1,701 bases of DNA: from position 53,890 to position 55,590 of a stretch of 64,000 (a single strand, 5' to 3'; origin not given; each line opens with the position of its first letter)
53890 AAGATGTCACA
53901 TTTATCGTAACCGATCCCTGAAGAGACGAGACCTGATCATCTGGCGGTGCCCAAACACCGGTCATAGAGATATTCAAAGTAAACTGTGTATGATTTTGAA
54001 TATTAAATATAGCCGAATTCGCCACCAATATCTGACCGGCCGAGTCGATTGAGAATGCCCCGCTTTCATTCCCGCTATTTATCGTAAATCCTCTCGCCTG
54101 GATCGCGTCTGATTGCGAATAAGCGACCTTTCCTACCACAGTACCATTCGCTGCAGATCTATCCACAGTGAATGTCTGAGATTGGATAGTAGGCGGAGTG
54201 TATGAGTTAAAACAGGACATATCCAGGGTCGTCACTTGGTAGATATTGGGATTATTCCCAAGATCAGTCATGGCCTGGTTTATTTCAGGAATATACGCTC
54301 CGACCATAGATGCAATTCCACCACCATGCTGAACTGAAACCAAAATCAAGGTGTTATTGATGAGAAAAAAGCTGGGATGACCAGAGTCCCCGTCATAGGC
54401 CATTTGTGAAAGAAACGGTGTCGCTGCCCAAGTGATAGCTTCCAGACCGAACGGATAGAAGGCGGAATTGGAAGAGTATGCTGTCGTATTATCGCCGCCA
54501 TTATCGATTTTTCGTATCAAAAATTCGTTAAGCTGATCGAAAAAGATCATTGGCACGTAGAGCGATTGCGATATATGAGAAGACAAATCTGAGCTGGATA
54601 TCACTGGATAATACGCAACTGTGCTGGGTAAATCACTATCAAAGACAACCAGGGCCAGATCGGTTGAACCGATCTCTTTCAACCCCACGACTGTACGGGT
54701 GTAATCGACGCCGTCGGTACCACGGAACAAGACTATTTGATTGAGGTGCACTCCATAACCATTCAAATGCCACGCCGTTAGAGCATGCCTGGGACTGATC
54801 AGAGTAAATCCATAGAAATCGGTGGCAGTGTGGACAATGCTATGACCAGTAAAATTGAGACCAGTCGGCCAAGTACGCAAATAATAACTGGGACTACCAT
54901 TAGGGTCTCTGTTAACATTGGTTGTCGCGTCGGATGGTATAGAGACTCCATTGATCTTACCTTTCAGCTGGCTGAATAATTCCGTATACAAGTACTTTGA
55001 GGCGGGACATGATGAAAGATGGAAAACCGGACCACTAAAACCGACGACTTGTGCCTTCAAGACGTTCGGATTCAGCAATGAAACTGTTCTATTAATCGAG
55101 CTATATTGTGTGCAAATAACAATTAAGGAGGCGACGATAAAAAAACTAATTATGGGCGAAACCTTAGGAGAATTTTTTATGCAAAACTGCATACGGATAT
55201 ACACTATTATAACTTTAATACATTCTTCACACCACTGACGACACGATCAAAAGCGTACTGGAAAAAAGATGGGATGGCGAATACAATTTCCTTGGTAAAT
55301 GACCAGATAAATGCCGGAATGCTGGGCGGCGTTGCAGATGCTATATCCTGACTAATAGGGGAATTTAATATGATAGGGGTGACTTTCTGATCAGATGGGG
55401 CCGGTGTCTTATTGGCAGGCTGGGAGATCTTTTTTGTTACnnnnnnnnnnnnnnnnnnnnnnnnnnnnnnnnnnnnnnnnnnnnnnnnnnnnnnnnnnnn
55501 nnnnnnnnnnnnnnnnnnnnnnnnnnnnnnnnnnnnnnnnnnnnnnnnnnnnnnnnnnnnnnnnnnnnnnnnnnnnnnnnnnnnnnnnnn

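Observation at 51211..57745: Surface-proteome cluster: tandem giant Ig-repeat proteins, an M10 metalloprotease and an MliC-like inhibitor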

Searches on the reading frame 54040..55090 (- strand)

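Call 11: find_homologous_proteins(query=window:54040-55090:-, max_evalue=0.001)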
Query window:54040-55090:- (350 aa): 3 proteins with E <= 0.001 among 1910 candidates.
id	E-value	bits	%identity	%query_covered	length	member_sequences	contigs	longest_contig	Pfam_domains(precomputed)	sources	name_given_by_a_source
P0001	4.8e-13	67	30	57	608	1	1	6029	PF00404.25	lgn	-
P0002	1.1e-9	56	26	77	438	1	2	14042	-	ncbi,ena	-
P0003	2.0e-4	39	30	58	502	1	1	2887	-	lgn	-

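Call 18: find_encoding_contigs(protein=P0002, flank=8000, max_places=3)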
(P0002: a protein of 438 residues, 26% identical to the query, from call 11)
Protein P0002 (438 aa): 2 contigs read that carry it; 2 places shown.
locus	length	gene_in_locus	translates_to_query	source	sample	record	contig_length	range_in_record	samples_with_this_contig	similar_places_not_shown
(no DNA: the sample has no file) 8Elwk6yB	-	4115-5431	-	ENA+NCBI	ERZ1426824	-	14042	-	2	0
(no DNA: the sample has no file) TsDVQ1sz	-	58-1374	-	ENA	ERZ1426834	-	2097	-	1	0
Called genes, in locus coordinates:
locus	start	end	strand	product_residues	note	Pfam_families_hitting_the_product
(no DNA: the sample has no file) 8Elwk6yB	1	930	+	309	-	?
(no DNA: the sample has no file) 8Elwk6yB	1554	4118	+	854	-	PF13229:Beta_helix, PF18454:Mtd_N (weak)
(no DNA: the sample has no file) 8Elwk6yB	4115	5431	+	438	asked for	-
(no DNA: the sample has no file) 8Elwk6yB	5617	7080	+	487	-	PF03477:ATP-cone (weak), PF00485:PRK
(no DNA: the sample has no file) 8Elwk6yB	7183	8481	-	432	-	PF07690:MFS_1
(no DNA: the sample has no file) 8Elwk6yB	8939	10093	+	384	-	PF01988:VIT1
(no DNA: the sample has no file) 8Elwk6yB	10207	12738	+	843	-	PF00989:PAS, PF08448:PAS_4, PF13188:PAS_8, PF13426:PAS_9, PF08447:PAS_3, PF13188:PAS_8, PF13426:PAS_9, PF00989:PAS, +10 more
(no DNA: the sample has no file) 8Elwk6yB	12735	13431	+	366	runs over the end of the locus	PF01636:APH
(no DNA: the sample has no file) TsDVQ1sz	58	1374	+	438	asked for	-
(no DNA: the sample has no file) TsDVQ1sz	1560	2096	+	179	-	?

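Call 19: find_encoding_contigs(protein=P0001, flank=8000, max_places=3)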
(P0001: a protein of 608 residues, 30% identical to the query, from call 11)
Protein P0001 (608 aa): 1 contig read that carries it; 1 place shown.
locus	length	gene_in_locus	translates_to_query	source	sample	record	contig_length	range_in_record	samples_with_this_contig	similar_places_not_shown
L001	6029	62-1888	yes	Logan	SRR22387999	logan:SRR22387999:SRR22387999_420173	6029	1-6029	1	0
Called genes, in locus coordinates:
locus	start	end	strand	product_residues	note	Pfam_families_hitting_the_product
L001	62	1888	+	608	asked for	PF00404:Dockerin_1 (faint)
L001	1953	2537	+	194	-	PF13671:AAA_33, PF13238:AAA_18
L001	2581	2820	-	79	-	-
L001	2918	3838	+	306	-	PF04041:Glyco_hydro_130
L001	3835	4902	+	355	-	PF01408:GFO_IDH_MocA, PF22725:GFO_IDH_MocA_C3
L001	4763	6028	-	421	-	?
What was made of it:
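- The contexts of two other family members (P0001, P0002) show no MliC or M10 neighbour, so the gene combination is not a conserved system (calls 18, 19). Two other family members examined have no MliC neighbour (calls 18, 19).
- Tried and rejected: A conserved protease/MliC neighbourhood is not seen around P0001 or P0002 (calls 18, 19).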

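Call 20: predict_structure(alignment_id=A1)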
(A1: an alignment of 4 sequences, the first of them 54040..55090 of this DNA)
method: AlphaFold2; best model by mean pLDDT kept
length: 350 residues; sequences in the alignment: 4
mean_pLDDT: 53.1   pTM: 0.57
mean pLDDT of the five models: 53.1, 49.9, 48.5, 44.4, 43.9
residues with pLDDT >= 90: 28; 70-90: 75; 50-70: 51; < 50: 196
segments of 3 or more residues with pLDDT < 50: 1-76, 87-91, 174-180, 185-235, 256-259, 297-310, 312-350
pLDDT, mean of each block of 10 residues (from residue 1): 24 23 26 39 44 35 35 50 60 77 76 71 72 87 83 89 74 45 49 42 33 23 23 49 67 55 81 89 83 52 44 46 36 38 36
secondary structure, 60 per line:
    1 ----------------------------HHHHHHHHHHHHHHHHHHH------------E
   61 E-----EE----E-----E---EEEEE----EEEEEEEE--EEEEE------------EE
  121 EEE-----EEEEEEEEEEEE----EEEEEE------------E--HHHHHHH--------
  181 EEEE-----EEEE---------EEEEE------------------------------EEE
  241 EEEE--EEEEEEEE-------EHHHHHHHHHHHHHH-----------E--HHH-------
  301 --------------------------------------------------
elements in order: H29-47 E83-87 E92-99 E102-106 E119-123 E129-140 E145-150 H166-172 E181-184 E190-193 E203-207 E238-244 E247-254 H263-276
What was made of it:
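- Tried and rejected: The first AlphaFold run used a 4-sequence alignment and gave pLDDT 53 (call 20).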

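Call 25: fold_search(model_id=the predicted structure, library=pdb)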
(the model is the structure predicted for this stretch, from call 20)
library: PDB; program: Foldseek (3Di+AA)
matches with E <= 10: 1453; with E <= 0.001: 609
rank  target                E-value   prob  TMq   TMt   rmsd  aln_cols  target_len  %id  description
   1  1elt                  3.5e-07  1.00  0.34  0.48   7.0       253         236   15  STRUCTURE OF NATIVE PANCREATIC ELASTASE FROM NORTH ATLANTIC SALMON AT 1.61 ANGSTROMS RESOLUTION (released 1996-01-01)
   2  3t62_A                3.5e-07  1.00  0.36  0.50   7.8       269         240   14  Crystal structure of recombinant Kunitz Type serine protease Inhibitor-1 from the Caribbean Sea anemone Stichodactyla  (released 2012-08-01)
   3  3hpt_D                4.6e-07  1.00  0.38  0.53   7.4       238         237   16  Crystal structure of human FxA in complex with (S)-2-cyano-1-(2-methylbenzofuran-5-yl)-3-(2-oxo-1-(2-oxo-2-(pyrrolidin (released 2009-11-17)
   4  4q2k_A                5.2e-07  1.00  0.36  0.52   7.7       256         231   15  Bovine alpha chymotrypsin bound to a cyclic peptide inhibitor, 5b (released 2014-07-23)
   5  3mhw                  1.3e-06  1.00  0.34  0.45   8.7       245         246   18  The complex crystal Structure of Urokianse and 2-Aminobenzothiazole (released 2010-04-21)
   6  9i2h_H                1.3e-06  1.00  0.35  0.51   8.3       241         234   15  A 3.3 angstrom cryo-EM structure of an engineered high-affinity human prothrombinase complex (released 2025-11-26)
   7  4q2k_B                1.4e-06  1.00  0.36  0.52   6.7       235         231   15  Bovine alpha chymotrypsin bound to a cyclic peptide inhibitor, 5b (released 2014-07-23)
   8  1est                  1.4e-06  1.00  0.34  0.47   7.1       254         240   13  THE ATOMIC STRUCTURE OF CRYSTALLINE PORCINE PANCREATIC ELASTASE AT 2.5 ANGSTROMS RESOLUTION. COMPARISONS WITH THE STRUCT (released 1976-05-27)
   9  4x1n_U                1.5e-06  1.00  0.33  0.44   9.1       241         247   17  The crystal structure of mupain-1-16 in complex with murinised human uPA at pH7.4 (released 2015-03-25)
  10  2jkh_A                1.6e-06  1.00  0.37  0.52   7.4       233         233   16  Factor Xa - cation inhibitor complex (released 2009-01-13)
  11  2cga_A                1.7e-06  1.00  0.35  0.48   7.0       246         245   13  BOVINE CHYMOTRYPSINOGEN A. X-RAY CRYSTAL STRUCTURE ANALYSIS AND REFINEMENT OF A NEW CRYSTAL FORM AT 1.8 ANGSTROMS RESO (released 1987-04-16)
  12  1k2i                  1.9e-06  1.00  0.34  0.49   6.7       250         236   14  Crystal Structure of Gamma-Chymotrypsin in Complex with 7-Hydroxycoumarin (released 2001-12-05)
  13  7ths_B                2.1e-06  1.00  0.36  0.49   6.8       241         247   16  Macrocyclic plasmin inhibitor (released 2023-01-18)
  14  3ens_B                2.1e-06  1.00  0.36  0.51   8.3       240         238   15  Crystal structure of human FXA in complex with methyl (2Z)-3-[(3-chloro-1H-indol-7-yl)amino]-2-cyano-3-{[(3S)-2-oxo-1- (released 2008-12-30)
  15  1hax_B                2.3e-06  1.00  0.34  0.47   7.1       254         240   14  Snapshots of serine protease catalysis: (A) acyl-enzyme intermediate between porcine pancreatic elastase and human bet (released 2001-08-02)
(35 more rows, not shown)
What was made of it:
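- On Peptidase family S1 / clan PA: The shallow first model gave the same result (call 25).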

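Call 40: search_solved_structures(query=A3, max_evalue=10, show_alignments=2)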
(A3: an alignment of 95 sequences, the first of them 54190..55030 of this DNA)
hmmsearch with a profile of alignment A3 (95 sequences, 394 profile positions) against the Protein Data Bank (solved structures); distinct sequences matched with E-value up to 10: 57.
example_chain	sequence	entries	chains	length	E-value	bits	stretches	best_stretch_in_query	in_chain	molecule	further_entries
9cuy_c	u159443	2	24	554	6.1e-07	32.2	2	56-126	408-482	Short tail fiber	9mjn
7x30_P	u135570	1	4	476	7.9e-06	28.6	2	51-163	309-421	Hoc-like protein ORF90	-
4uid_A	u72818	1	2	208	3.9e-05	26.3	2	34-125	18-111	SURFACE LAYER PROTEIN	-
7quz_AAA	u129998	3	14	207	5.4e-05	25.8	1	53-127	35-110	Beta-1,3-glucanase bglH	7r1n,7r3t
9ifo_A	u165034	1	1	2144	6.7e-05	25.5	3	72-123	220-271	Teneurin-Like Protein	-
9pt5_A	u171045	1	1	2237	8e-05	25.2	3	72-123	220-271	Teneurin-like protein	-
6n1a_A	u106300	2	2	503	0.0028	20.2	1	53-121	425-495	Carbohydrate-binding protein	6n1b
8zdj_S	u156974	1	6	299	0.004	19.6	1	54-122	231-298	Tail Tube Protein (gp13)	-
8zdl_S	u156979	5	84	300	0.004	19.6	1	54-122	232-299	Tail Tube Protein (gp13)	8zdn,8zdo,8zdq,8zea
2zwk_A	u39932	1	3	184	0.0067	18.9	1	72-145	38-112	Intimin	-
2zqk_A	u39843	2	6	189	0.0074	18.8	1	72-144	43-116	Intimin | Intimin adherence protein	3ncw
3ncx_A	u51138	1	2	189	0.0077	18.7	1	72-144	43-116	Intimin adherence protein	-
1pyt_D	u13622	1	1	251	0.035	16.5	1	199-217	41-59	CHYMOTRYPSINOGEN C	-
5dk1_A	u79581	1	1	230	0.11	15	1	198-359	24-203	Trypsin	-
4m7g_A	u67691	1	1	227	0.12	14.8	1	198-359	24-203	Trypsin-like protease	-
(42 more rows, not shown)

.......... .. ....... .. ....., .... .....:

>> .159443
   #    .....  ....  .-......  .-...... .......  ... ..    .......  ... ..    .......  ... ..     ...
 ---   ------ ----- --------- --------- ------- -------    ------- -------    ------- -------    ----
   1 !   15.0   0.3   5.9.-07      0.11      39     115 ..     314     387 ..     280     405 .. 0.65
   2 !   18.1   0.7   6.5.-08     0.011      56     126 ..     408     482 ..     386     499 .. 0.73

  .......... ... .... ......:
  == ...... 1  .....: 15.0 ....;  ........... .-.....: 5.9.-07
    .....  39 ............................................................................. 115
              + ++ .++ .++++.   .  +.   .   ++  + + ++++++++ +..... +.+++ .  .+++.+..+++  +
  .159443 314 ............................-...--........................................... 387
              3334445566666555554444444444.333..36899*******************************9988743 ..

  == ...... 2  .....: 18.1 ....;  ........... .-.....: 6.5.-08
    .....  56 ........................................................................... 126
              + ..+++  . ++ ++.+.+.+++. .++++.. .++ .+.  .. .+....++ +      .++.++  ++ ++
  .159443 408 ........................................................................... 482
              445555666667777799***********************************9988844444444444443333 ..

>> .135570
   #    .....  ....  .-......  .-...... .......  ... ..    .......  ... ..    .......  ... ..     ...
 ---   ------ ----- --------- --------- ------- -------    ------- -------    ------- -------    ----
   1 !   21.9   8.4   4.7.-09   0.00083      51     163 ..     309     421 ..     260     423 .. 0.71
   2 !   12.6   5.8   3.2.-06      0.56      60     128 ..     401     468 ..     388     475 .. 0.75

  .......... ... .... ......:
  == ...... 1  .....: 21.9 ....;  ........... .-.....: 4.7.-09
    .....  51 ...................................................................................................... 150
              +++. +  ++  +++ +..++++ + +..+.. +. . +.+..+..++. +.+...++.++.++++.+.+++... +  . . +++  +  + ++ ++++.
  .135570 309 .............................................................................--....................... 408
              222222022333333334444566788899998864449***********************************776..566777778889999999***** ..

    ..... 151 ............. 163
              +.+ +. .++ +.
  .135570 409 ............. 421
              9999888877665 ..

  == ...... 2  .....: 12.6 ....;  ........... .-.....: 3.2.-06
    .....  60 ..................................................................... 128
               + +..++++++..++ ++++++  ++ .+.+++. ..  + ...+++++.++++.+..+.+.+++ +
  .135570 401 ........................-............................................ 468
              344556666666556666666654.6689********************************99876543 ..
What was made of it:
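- On Peptidase family S1 / clan PA: The family profile against PDB trypsins gives E 0.03-0.2 (call 40).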

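Call 41: search_protein_families(library=pfam, alignment_id=A3, max_evalue=0.01)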
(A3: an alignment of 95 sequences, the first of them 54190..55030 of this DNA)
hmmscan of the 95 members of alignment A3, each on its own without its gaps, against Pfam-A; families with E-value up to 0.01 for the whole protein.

A. member 1, window:54190-55030:- (280 aa): 0 families

B. families by the number of members that match (of 95 scanned): 8 families
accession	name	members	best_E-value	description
PF02368.24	Big_2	30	7.7e-08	Bacterial Ig-like domain (group 2)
PF22359.2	Big-like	17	3.8e-07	Bacterial Ig-like domain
PF00089.32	Trypsin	3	1.8e-06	Trypsin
PF00404.24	Dockerin_1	2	1.2e-08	Dockerin type I domain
PF23279.1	TPR_25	1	0.0012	Fungal tetratrico peptide repeats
PF03761.21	DUF316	1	0.005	Nematode trypsin-6-like family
PF00924.24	MS_channel_2nd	1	0.0051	Mechanosensitive ion channel, beta-domain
PF21827.1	New_glue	1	0.0094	New glue protein family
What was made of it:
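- On Peptidase family S1 / clan PA: Only 3 of 95 family members reach PF00089, best E 1.8e-6 (call 41).
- Three of 95 family members reach PF00089 (call 41).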

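Call 42: predict_structure(alignment_id=A3)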
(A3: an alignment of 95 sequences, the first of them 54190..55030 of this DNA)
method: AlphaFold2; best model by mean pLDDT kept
length: 280 residues; sequences in the alignment: 95
mean_pLDDT: 83.3   pTM: 0.86
mean pLDDT of the five models: 83.3, 83.0, 82.2, 82.0, 81.2
residues with pLDDT >= 90: 145; 70-90: 72; 50-70: 53; < 50: 10
segments of 3 or more residues with pLDDT < 50: none
pLDDT, mean of each block of 10 residues (from residue 1): 65 88 83 62 50 75 77 91 92 88 94 97 96 98 94 83 88 76 63 52 69 90 95 91 96 97 96 85
secondary structure, 60 per line:
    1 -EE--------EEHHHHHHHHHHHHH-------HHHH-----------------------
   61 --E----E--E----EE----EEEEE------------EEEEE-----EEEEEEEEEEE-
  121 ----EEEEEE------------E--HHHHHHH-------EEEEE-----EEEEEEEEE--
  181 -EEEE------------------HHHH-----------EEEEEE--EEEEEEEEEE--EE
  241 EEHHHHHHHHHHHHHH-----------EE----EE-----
elements in order: H14-26 H34-37 E82-86 E99-103 E109-119 E125-130 H146-152 E160-164 E170-178 E182-185 H204-207 E219-224 E227-236 E239-242 H243-256
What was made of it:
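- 54191..55021 (-): A residues 62-338: chymotrypsin-fold (PA clan, S1-like) serine peptidase domain. AlphaFold model with pLDDT 83 (call 42).
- The model has pLDDT 83 and pTM 0.86 (call 42).
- Tried and rejected: I redid it with 95 sequences (call 42).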

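Call 44: search_protein_families(library=phrogs, alignment_id=A3, max_evalue=0.001)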
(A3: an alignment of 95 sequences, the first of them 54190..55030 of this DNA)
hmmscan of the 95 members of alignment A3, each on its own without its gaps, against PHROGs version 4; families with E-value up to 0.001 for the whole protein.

A. member 1, window:54190-55030:- (280 aa): 0 families

B. families by the number of members that match (of 95 scanned): 13 families
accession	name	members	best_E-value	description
phrog_215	-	14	2.2e-06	structural protein with Ig domain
phrog_341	-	8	1.1e-05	major tail protein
phrog_10059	-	6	2.2e-06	-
phrog_12846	-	5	9.6e-06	tail fiber protein; Ig-domain containing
phrog_35892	-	4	1.7e-05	-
phrog_20087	-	2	1.5e-06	tail protein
phrog_22121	-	2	2.1e-06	-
phrog_16444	-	2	5.2e-05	-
phrog_11922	-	1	5.8e-06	tail protein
phrog_28902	-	1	3.8e-05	major tail protein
phrog_13325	-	1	8e-05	-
phrog_476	-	1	0.00052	major tail protein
phrog_290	-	1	0.00081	minor tail protein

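Call 48: fold_search(model_id=the predicted structure, library=pdb)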
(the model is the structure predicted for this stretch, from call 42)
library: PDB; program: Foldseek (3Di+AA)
matches with E <= 10: 1414; with E <= 0.001: 804
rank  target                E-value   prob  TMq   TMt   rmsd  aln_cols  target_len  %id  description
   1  4dur_B                2.1e-08  1.00  0.49  0.20   5.0       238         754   14  The X-ray Crystal Structure of Full-Length type II Human Plasminogen (released 2012-03-28)
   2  9azk_C                2.5e-08  1.00  0.48  0.55   5.0       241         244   15  Macrocyclic inhibitors targeting the prime site of the fibrinolytic serine protease plasmin (released 2024-10-30)
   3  8epc_B                5.2e-08  1.00  0.48  0.60   3.9       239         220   14  Crystal structure of human coagulation factor IXa (S195A), apo-form (released 2024-07-03)
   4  6d3x_A                5.6e-08  1.00  0.49  0.56   5.1       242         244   14  Highly Potent and Selective Plasmin Inhibitors Based on the Sunflower Trypsin Inhibitor-1 Scaffold Attenuate Fibrinoly (released 2019-01-23)
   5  9azk_F                7.5e-08  1.00  0.45  0.52   6.8       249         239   15  Macrocyclic inhibitors targeting the prime site of the fibrinolytic serine protease plasmin (released 2024-10-30)
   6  6vvu_B                7.5e-08  1.00  0.40  0.45   9.1       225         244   16  Anti-Tryptase fab E104.v1 bound to tryptase (released 2020-12-30)
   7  9cli_Z                9.0e-08  1.00  0.49  0.37   4.3       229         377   15  Cryo-EM model derived from localized reconstruction of human adenovirus (Ad5)-hexon-FX complex at 3.6A resolution (released 2024-11-27)
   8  6m3b_A                9.0e-08  1.00  0.49  0.59   5.0       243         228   14  hAPC-c25k23 Fab complex (released 2020-07-08)
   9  8f7u_A                9.0e-08  1.00  0.45  0.53   7.2       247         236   14  Macrocyclic Plasmin Inhibitor (released 2023-02-08)
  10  1rjx                  9.6e-08  1.00  0.44  0.50   7.9       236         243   16  Human PLASMINOGEN CATALYTIC DOMAIN, K698M MUTANT (released 2003-12-02)
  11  2f9n_A                1.1e-07  1.00  0.39  0.45  11.0       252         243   16  Crystal Structure of the Recombinant Human Alpha I Tryptase Mutant K192Q/D216G in Complex with Leupeptin (released 2006-01-31)
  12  5wi6_C                1.3e-07  1.00  0.40  0.45   9.3       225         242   16  Human beta-1 tryptase mutant Ile99Cys (released 2018-04-25)
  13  9i2h_H                1.4e-07  1.00  0.51  0.59   4.9       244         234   14  A 3.3 angstrom cryo-EM structure of an engineered high-affinity human prothrombinase complex (released 2025-11-26)
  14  5jbb_S                1.4e-07  1.00  0.47  0.55   5.3       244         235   14  Crystal structure of factor IXa variant V16I K98T Y177T I213V in complex with EGR-chloromethylketone (released 2016-06-01)
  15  4dur_A                1.4e-07  1.00  0.47  0.19   5.4       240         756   16  The X-ray Crystal Structure of Full-Length type II Human Plasminogen (released 2012-03-28)
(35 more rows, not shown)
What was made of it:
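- On Peptidase family S1 / clan PA: Foldseek against PDB gives 804 hits at E<=1e-3, and all 50 listed are chymotrypsin-fold serine proteases, with target-normalised TM of 0.45-0.61 for single-domain chains (call 48).
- Foldseek against PDB gives 804 hits at E<=1e-3, and all 50 listed are chymotrypsin-fold serine proteases, with TM up to 0.61 (call 48).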

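Call 71: fold_search(model_id=the predicted structure, library=viral)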
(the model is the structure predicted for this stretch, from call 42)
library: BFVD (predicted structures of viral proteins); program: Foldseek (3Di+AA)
matches with E <= 10: 1156; with E <= 0.001: 157
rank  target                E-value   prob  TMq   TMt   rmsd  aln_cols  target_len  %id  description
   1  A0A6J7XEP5            9.7e-14  1.00  0.66  0.42   8.5       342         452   17  Uncharacterized protein [uncultured Caudovirales phage]
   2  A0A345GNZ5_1          2.5e-08  1.00  0.43  0.14  27.4       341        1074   16  (no name in the UniProt tables at hand)
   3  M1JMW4                8.9e-08  1.00  0.46  0.36  14.6       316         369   17  (no name in the UniProt tables at hand)
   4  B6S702                4.0e-07  1.00  0.43  0.35   8.4       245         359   14  Peptidase S1 domain-containing protein [Pseudalatia unipuncta granulosis virus]
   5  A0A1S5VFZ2            4.3e-07  1.00  0.52  0.46  11.8       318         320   12  Putative serine protease [Kallithea virus]
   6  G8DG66                1.2e-06  1.00  0.37  0.26  16.3       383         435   14  (no name in the UniProt tables at hand)
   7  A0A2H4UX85            1.3e-06  1.00  0.43  0.41  11.4       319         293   14  Trypsin-like serine protease-like protein [Drosophila innubila nudivirus]
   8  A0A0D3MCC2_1          1.4e-06  1.00  0.36  0.12   6.0       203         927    9  Genome polyprotein (Fragment) [Bat picornavirus]
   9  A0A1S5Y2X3            1.5e-06  1.00  0.43  0.44   5.4       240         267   12  Trypsin-like peptidase domain-containing serine protease [uncultured archaeal virus]
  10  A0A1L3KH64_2          3.1e-06  1.00  0.44  0.15  11.8       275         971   14  (no name in the UniProt tables at hand)
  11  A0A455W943            3.1e-06  1.00  0.36  0.19  20.5       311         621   11  RNA-dependent-RNA-polymerase (Fragment) [Nitzschia reversa RNA virus]
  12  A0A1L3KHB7            3.3e-06  1.00  0.40  0.09   6.5       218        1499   15  (no name in the UniProt tables at hand)
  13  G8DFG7                3.5e-06  1.00  0.47  0.40   7.6       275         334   14  (no name in the UniProt tables at hand)
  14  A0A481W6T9            4.5e-06  1.00  0.35  0.12   8.9       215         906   13  (no name in the UniProt tables at hand)
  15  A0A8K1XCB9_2          4.5e-06  1.00  0.38  0.10  19.8       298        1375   11  (no name in the UniProt tables at hand)
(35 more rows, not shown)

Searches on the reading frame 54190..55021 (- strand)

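Call 32: search_protein_representatives(alignment_id=A2)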
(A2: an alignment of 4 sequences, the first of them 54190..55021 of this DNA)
Query: 4 sequences, 277 profile positions. Proteins with E-value up to 0.001 (for the whole library): 4412; up to 1e-10: 3116; up to 1e-30: 1326. The best 150 are listed.
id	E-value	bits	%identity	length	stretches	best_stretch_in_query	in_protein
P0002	1.3e-126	438.1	-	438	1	2-277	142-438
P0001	1.1e-116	405.5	-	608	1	1-277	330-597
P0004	8.8e-105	366.5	-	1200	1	1-277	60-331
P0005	9.6e-104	363.1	-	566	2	20-266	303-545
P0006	9.4e-97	340.1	-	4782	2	15-277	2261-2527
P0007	2.2e-88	312.7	-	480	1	13-275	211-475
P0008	2.6e-86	305.9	-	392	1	12-275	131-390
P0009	1.2e-84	300.4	-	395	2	8-275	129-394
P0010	2.5e-84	299.4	-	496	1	2-277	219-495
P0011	5.3e-82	291.8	-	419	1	6-277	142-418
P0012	4.2e-81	288.8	-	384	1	11-277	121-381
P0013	4.7e-81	288.6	-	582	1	15-275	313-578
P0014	7.6e-81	288.0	-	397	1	10-277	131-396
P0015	8.2e-81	287.8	-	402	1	7-277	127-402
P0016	1.6e-79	283.6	-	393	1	9-275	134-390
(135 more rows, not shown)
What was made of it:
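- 54191..55021 (-): Family profile search: 4,412 representatives (call 32).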

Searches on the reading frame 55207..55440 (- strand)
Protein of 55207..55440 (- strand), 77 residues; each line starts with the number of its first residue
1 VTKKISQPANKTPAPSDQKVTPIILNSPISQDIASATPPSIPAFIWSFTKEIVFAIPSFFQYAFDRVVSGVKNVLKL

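Call 6: search_protein_families(library=pfam, proteins=[window:55207-55440:-], max_evalue=10)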
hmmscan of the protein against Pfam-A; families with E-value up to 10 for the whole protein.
window:55207-55440:- (77 aa): 0 families

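Call 14: find_homologous_proteins(query=window:55207-55395:-, max_evalue=10)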
Query window:55207-55395:-: no candidate shares three 5-residue words with the query. No homologue found.
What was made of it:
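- Tried and rejected: The word-indexed search with B's last 62 residues returned 'no candidate' (call 14).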
